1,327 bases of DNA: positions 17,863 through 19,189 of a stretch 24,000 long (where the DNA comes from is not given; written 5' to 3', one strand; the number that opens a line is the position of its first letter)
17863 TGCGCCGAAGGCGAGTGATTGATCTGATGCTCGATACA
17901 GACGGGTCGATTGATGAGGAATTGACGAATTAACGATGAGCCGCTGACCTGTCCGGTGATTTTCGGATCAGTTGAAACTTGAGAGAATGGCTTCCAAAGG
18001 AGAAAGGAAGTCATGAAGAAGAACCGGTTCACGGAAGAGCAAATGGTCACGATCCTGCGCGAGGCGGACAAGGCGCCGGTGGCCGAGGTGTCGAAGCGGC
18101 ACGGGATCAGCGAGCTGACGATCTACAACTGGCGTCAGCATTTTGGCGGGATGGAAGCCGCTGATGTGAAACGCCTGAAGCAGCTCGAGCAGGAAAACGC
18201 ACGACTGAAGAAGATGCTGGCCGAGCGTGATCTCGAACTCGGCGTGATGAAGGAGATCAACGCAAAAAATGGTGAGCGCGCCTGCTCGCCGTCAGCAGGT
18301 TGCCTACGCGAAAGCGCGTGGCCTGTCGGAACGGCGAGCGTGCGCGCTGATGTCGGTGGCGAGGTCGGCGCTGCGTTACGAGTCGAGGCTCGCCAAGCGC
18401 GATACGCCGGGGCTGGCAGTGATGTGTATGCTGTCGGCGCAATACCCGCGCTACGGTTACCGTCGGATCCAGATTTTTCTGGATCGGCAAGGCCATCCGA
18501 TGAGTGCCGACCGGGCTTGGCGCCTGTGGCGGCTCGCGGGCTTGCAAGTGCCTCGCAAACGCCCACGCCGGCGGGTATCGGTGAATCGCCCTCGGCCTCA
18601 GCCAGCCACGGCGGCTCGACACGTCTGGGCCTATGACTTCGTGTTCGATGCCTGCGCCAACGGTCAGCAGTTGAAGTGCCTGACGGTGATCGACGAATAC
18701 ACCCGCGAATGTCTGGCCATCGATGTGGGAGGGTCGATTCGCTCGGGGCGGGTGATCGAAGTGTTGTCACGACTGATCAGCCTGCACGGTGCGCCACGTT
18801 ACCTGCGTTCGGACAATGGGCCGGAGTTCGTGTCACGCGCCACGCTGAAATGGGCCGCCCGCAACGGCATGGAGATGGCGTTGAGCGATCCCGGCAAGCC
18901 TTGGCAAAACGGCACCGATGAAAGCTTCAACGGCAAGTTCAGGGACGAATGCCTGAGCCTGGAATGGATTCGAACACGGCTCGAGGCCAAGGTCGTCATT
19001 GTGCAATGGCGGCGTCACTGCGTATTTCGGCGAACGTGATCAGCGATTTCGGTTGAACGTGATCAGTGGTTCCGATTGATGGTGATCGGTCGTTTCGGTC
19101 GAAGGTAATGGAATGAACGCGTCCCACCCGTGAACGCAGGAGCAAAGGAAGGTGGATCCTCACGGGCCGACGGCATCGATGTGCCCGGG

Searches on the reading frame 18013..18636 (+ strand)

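Call 5: search_protein_families(library=pfam, proteins=[window:18013-18636:+])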
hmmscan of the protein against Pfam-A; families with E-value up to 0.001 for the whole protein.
window:18013-18636:+ (207 aa): 2 families
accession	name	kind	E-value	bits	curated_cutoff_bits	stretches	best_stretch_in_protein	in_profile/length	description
PF01527.26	HTH_Tnp_1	-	3e-19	69.4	24.1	1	1-70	1-75/75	Transposase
PF13384.12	HTH_23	-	2.2e-05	24.5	24.6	1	14-48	11-47/50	Homeodomain-like domain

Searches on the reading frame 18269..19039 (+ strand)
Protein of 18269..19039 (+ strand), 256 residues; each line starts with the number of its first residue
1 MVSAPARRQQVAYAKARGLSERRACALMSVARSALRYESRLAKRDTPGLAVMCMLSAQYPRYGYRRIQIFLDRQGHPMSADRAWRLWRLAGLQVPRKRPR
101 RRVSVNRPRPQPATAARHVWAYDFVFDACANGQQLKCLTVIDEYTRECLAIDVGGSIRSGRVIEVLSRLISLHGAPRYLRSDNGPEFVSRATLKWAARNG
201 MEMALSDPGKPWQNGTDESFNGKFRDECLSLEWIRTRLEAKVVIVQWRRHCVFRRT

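Call 5: search_protein_families(library=pfam, proteins=[window:18269-19039:+])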
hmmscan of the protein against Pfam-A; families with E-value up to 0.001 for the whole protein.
window:18269-19039:+ (256 aa): 3 families
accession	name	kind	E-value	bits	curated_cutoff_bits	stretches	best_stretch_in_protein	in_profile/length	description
PF00665.32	rve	-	3.1e-20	72.8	32.6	1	114-211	2-102/102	Integrase core domain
PF13683.12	rve_3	-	3.4e-13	49.6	26.5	1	200-250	2-52/67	Integrase core domain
PF13276.12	HTH_21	-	2.4e-08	34.5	28.1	1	58-100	17-60/60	HTH-like domain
